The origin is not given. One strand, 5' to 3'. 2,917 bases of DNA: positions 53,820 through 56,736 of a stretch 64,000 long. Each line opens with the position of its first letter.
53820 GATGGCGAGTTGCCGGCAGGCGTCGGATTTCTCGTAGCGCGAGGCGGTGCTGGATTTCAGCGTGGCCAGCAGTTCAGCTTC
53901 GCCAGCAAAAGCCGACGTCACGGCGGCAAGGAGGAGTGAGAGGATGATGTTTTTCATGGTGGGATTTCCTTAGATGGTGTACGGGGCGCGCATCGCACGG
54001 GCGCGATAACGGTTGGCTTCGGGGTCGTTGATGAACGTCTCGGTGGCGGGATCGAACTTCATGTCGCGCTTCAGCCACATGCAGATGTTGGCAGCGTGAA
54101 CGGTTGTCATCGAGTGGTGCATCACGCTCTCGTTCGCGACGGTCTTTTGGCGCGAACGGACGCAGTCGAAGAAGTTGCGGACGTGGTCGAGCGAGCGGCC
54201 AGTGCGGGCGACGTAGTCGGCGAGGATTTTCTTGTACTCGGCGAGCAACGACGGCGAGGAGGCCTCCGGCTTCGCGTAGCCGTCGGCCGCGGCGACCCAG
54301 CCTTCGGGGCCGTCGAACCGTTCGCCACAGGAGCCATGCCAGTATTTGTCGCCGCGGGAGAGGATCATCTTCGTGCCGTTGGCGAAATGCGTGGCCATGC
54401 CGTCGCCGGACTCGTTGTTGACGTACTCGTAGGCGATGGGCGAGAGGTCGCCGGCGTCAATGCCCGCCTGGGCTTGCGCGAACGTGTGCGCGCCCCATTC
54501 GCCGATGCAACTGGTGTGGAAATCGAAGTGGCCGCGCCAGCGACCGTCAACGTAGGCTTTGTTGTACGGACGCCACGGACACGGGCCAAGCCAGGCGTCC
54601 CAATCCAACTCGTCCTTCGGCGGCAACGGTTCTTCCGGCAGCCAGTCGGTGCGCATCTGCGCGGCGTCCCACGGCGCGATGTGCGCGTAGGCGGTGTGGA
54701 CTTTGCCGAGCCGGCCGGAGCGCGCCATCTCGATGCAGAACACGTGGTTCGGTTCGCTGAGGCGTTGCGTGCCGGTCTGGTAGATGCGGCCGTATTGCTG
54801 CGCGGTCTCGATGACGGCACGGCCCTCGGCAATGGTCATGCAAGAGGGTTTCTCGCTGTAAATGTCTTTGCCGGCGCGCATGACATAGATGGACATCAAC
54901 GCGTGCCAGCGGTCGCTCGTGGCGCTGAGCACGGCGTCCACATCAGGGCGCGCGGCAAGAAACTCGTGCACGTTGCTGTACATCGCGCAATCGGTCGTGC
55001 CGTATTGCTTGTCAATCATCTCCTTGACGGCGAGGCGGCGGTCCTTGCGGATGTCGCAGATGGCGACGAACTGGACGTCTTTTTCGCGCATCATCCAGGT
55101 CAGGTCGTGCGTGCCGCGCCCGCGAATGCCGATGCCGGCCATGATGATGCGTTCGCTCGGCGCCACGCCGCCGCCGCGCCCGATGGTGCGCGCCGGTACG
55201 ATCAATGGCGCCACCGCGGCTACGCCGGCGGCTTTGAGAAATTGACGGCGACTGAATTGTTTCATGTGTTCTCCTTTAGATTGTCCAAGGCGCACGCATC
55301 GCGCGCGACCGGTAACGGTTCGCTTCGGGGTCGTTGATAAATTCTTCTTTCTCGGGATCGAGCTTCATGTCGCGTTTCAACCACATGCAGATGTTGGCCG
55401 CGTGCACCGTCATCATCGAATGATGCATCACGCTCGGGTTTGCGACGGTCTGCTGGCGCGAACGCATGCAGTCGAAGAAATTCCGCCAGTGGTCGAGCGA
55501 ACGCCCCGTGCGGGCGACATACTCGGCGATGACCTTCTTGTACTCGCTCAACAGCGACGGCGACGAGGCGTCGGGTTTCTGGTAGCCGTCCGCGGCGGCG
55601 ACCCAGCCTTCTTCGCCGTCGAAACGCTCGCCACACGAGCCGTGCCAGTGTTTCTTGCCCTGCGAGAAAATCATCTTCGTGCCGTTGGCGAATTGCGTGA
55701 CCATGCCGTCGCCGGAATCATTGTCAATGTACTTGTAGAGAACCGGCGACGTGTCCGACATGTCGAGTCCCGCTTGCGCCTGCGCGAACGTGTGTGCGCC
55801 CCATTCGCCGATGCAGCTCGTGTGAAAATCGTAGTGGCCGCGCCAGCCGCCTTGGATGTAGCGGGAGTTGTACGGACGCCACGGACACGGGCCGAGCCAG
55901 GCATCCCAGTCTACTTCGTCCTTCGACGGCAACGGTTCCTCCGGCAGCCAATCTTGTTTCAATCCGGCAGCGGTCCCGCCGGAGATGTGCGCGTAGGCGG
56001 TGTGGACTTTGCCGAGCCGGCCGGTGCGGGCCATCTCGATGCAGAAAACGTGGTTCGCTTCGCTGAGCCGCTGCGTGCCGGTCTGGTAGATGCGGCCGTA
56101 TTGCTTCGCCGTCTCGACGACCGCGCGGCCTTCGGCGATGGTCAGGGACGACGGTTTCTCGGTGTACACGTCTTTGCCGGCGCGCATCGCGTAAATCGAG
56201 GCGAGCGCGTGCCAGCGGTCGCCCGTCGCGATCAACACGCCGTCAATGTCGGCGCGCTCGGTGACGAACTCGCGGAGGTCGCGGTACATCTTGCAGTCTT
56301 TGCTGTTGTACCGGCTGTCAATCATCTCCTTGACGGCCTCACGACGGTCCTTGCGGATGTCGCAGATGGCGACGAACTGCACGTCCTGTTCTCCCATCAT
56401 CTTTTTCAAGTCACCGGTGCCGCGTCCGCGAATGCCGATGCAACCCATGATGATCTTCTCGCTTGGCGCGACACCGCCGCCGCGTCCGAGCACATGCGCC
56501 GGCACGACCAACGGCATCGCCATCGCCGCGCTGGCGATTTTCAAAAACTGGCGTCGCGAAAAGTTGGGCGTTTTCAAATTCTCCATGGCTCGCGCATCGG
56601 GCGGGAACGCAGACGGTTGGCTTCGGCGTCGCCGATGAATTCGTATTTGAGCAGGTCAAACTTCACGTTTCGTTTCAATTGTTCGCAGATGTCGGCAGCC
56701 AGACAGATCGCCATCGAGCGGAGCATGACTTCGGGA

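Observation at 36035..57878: Expanded periplasmic oxidative glycoside-processing (3-keto-glycoside-type) locus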

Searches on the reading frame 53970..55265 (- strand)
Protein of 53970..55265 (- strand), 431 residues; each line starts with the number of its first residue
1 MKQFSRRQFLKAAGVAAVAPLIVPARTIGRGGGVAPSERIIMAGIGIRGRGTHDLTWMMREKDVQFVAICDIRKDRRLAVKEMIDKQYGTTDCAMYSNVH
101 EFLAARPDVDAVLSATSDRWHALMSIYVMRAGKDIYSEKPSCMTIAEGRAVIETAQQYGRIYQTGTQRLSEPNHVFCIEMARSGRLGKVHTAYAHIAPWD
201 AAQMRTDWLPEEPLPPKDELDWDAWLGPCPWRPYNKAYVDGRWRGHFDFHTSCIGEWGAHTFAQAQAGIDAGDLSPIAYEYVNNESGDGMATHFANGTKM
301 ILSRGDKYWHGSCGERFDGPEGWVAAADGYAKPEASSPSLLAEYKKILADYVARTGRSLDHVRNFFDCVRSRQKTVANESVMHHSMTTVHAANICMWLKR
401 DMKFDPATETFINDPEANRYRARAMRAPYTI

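Call 8: search_protein_families(library=pfam, proteins=[window:53970-55265:-], max_evalue=0.01)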
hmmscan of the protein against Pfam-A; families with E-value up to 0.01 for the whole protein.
window:53970-55265:- (431 aa): 3 families
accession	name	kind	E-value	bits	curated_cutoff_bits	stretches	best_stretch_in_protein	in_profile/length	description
PF19051.5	GFO_IDH_MocA_C2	-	7.3e-26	91.6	23.3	1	208-431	42-254/254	Oxidoreductase family, C-terminal alpha/beta domain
PF01408.29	GFO_IDH_MocA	-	1.5e-13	51.9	24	1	39-165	2-119/120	Oxidoreductase family, NAD-binding Rossmann fold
PF10518.14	TAT_signal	-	8.6e-06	25.9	22.7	1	3-21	1-19/21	TAT (twin-arginine translocation) pathway signal sequence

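Call 9: search_solved_structures(query=window:53970-55265:-, max_evalue=0.01)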
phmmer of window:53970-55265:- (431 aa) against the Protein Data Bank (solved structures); distinct sequences matched with E-value up to 0.01: 38.
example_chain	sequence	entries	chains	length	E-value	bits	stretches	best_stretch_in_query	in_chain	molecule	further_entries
8tdf_A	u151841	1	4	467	8.1e-27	97.1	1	31-273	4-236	Dehydrogenase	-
8tdh_A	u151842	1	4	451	2.7e-24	88.8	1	40-273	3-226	Predicted dehydrogenases and related proteins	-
9m3d_B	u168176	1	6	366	1e-10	44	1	62-196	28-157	DgpA1 from W974-1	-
3ezy_A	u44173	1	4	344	1.3e-09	40.4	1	46-192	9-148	Dehydrogenase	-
3ec7_A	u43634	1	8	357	2.6e-09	39.4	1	44-190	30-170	Putative Dehydrogenase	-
5a02_A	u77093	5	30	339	9.4e-09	37.5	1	85-193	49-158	ALDOSE-ALDOSE OXIDOREDUCTASE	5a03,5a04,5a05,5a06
7xr9_A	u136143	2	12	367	4.8e-08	35.2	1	65-197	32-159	DgpA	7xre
9azo_A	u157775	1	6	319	1e-07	34.1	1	47-184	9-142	PmdC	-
2glx_A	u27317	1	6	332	1.3e-07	33.8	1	99-193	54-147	1,5-anhydro-D-fructose reductase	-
4fb5_A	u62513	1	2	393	3.3e-07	32.5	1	102-190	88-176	Probable oxidoreductase protein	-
6t2b_A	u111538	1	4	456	3.2e-06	29.2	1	24-198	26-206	Glycosyl hydrolase family 109 protein 2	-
3e18_A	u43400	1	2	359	4.5e-06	28.7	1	45-189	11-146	oxidoreductase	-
4koa_A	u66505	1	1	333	6.7e-06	28.1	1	102-192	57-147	1,5-anhydro-D-fructose reductase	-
7wzd_A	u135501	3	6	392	8.3e-06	27.8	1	51-194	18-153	4,5-dihydroxyphthalate dehydrogenase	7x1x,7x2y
1evj_A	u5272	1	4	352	9.7e-06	27.6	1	83-190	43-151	GLUCOSE-FRUCTOSE OXIDOREDUCTASE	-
2ixa_A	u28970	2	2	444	0.00028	22.8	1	38-189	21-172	ALPHA-N-ACETYLGALACTOSAMINIDASE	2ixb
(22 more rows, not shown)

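Call 22: search_protein_families(library=ncbifam, proteins=[window:53970-55265:-], max_evalue=0.01)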
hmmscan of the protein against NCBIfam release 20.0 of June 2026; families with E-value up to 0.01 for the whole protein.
window:53970-55265:- (431 aa): 9 families
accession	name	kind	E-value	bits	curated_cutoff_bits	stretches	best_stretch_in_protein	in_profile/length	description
NF058561.1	BT_2158_fam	equivalog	1.8e-41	142.2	750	1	5-268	1-254/487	glycoside 3-dehydrogenase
TIGR04380.1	myo_inos_iolG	equivalog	3.8e-13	49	355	1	58-191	20-147/330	inositol 2-dehydrogenase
NF040723.1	UDP-GlcNAcDh_Arch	equivalog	4.5e-10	39.5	450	1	43-194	6-146/302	UDP-N-acetylglucosamine 3-dehydrogenase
NF052679.1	InsChiInosDhIolG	equivalog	1.2e-06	27.8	540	1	65-169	29-128/343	bifunctional inositol 2-dehydrogenase/D-chiro-inositol 1-dehydrogenase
NF052479.1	LevoglcsnDh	equivalog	1.5e-05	23.8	650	1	102-189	67-154/386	levoglucosan dehydrogenase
NF008607.0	PRK11579.1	subfamily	0.0002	20.5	330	1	102-208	58-163/346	oxidoreductase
TIGR01409.1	TAT_signal_seq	domain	0.0011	19.2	16.7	1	5-19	2-16/29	twin-arginine translocation signal domain-containing protein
NF007574.0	PRK10206.1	equivalog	0.0013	17.9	352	1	77-196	37-153/345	oxidoreductase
TIGR02811.1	formate_TAT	hypoth_equivalog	0.005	17.1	48.45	0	3-23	8-28/66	formate dehydrogenase region TAT target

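Call 23: search_solved_structures(query=window:53970-55265:-, max_evalue=1e-20, show_alignments=2)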
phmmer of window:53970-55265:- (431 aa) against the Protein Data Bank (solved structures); distinct sequences matched with E-value up to 1e-20: 2.
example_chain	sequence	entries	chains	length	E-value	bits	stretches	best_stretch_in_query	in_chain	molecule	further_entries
8tdf_A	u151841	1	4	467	8.1e-27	97.1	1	31-273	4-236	Dehydrogenase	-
8tdh_A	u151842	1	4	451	2.7e-24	88.8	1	40-273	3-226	Predicted dehydrogenases and related proteins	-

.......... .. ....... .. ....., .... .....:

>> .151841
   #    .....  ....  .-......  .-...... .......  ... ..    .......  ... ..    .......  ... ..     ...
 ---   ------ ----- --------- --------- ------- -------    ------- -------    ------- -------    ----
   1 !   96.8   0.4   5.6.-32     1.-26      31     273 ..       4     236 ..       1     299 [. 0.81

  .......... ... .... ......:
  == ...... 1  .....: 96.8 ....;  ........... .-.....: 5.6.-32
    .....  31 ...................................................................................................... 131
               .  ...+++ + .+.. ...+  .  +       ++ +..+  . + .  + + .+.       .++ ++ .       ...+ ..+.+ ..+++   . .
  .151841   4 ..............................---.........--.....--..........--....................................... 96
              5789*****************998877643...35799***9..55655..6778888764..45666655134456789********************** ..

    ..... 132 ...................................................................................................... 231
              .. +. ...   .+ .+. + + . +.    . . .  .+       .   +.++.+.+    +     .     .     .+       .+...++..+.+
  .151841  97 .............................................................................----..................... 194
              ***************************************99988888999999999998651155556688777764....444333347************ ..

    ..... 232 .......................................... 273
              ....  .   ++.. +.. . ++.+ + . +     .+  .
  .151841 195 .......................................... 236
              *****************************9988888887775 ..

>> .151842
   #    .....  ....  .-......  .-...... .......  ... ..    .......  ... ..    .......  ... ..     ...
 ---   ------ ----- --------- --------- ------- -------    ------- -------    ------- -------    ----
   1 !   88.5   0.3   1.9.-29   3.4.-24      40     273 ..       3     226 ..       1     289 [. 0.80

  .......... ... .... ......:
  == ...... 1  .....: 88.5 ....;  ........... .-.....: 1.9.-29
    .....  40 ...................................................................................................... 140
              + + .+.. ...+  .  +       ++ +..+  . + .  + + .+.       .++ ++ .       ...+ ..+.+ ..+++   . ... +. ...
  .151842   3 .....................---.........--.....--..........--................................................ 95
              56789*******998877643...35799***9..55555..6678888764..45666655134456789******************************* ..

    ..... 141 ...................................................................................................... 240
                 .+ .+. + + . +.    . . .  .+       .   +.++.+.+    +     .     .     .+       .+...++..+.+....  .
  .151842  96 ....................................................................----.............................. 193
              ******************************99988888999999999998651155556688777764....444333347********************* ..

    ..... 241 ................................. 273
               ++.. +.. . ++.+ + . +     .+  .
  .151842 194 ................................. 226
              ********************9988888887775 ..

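Call 60: search_solved_structures(query=A3, max_evalue=0.001, show_alignments=1)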
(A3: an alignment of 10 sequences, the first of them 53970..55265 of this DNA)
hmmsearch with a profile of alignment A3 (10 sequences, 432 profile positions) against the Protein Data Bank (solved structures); distinct sequences matched with E-value up to 0.001: 78 (the best 60 are shown).
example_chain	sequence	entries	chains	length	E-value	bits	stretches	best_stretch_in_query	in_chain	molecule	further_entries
8tdf_A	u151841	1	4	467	1.3e-35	126.4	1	33-276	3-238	Dehydrogenase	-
8tdh_A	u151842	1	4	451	5.8e-33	117.7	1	45-276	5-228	Predicted dehydrogenases and related proteins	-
3ec7_A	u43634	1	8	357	9.6e-20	74.1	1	45-227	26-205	Putative Dehydrogenase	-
9m3d_B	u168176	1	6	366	1.4e-19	73.6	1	46-214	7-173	DgpA1 from W974-1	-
7xr9_A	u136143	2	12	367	5.1e-18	68.5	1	42-204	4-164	DgpA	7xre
3ezy_A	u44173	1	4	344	1.6e-16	63.5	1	45-195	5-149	Dehydrogenase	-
3cea_A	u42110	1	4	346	8.7e-16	61.1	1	42-195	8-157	Myo-inositol 2-dehydrogenase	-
9m37_A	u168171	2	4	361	1.5e-15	60.3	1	46-209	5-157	P581a DgpA2 and isoorientin complex structure | Gfo/Idh/MocA family protein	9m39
3e18_A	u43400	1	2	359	7.2e-15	58.1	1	76-226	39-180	oxidoreductase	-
5a02_A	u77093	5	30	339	1.4e-14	57.1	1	88-197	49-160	ALDOSE-ALDOSE OXIDOREDUCTASE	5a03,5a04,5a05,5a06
7wzd_A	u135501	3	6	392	9.9e-14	54.3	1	42-198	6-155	4,5-dihydroxyphthalate dehydrogenase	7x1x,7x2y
6z3c_AAA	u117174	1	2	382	1.6e-13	53.7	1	92-203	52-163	Gfo/Idh/MocA family oxidoreductase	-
6z3b_A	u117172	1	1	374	1.6e-13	53.6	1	92-203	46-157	Gfo/Idh/MocA family oxidoreductase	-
6z3b_B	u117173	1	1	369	1.6e-13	53.6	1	93-203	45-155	Gfo/Idh/MocA family oxidoreductase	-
1evj_A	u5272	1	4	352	3.7e-13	52.4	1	76-198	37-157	GLUCOSE-FRUCTOSE OXIDOREDUCTASE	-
6t2b_A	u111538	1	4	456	2.3e-10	43.3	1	34-197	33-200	Glycosyl hydrolase family 109 protein 2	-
2ixa_A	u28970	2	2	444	7.4e-10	41.6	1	26-191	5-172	ALPHA-N-ACETYLGALACTOSAMINIDASE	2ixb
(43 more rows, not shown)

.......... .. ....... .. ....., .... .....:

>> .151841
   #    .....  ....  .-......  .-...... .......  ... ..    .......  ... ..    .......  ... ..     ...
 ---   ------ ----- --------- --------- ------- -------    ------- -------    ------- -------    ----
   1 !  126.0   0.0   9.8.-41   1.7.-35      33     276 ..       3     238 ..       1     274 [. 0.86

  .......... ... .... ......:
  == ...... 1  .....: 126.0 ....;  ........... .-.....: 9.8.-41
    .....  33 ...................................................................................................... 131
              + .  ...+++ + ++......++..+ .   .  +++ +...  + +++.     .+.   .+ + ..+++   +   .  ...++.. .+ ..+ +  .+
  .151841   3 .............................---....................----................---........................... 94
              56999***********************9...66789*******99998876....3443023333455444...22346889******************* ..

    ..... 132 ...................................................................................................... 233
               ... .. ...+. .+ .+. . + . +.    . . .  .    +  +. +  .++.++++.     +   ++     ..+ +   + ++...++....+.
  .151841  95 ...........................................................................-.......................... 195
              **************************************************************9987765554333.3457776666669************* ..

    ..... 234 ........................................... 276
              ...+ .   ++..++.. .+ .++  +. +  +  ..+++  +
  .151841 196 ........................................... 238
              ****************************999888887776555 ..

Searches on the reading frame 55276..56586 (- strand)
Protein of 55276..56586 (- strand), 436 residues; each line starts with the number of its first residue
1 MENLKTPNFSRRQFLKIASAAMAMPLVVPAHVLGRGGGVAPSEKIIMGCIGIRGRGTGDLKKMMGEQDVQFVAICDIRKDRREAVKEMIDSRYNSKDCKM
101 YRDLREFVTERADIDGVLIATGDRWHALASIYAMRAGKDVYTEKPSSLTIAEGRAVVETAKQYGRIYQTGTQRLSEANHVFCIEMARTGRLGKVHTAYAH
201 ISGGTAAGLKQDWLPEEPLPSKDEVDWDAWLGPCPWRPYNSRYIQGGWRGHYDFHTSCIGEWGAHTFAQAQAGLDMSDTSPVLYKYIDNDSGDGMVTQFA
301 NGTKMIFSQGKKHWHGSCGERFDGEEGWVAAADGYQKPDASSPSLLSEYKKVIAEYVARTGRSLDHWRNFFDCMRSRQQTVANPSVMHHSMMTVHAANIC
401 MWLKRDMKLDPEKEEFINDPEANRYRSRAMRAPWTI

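Call 8: search_protein_families(library=pfam, proteins=[window:55276-56586:-], max_evalue=0.01)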
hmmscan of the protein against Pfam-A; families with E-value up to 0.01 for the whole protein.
window:55276-56586:- (436 aa): 3 families
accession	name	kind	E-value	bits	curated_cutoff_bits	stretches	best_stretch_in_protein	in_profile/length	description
PF19051.5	GFO_IDH_MocA_C2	-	6.2e-25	88.6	23.3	1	207-436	31-254/254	Oxidoreductase family, C-terminal alpha/beta domain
PF01408.29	GFO_IDH_MocA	-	1e-13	52.4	24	1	50-170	6-119/120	Oxidoreductase family, NAD-binding Rossmann fold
PF10518.14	TAT_signal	-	0.00072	19.8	22.7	1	8-26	1-19/21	TAT (twin-arginine translocation) pathway signal sequence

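Call 80: search_protein_families(library=ncbifam, proteins=[window:55276-56586:-], max_evalue=0.00001)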
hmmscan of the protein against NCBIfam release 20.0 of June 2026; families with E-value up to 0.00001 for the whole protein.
window:55276-56586:- (436 aa): 5 families
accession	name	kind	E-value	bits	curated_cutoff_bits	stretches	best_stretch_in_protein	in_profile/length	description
NF058561.1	BT_2158_fam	equivalog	8.6e-46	156.5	750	1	10-277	1-258/487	glycoside 3-dehydrogenase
TIGR04380.1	myo_inos_iolG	equivalog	5e-14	51.9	355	1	56-196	13-147/330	inositol 2-dehydrogenase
NF040723.1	UDP-GlcNAcDh_Arch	equivalog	2.8e-10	40.2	450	1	48-203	4-150/302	UDP-N-acetylglucosamine 3-dehydrogenase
NF052679.1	InsChiInosDhIolG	equivalog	4.4e-08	32.5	540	1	47-174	5-128/343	bifunctional inositol 2-dehydrogenase/D-chiro-inositol 1-dehydrogenase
NF052479.1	LevoglcsnDh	equivalog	5.3e-06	25.3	650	1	100-165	61-125/386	levoglucosan dehydrogenase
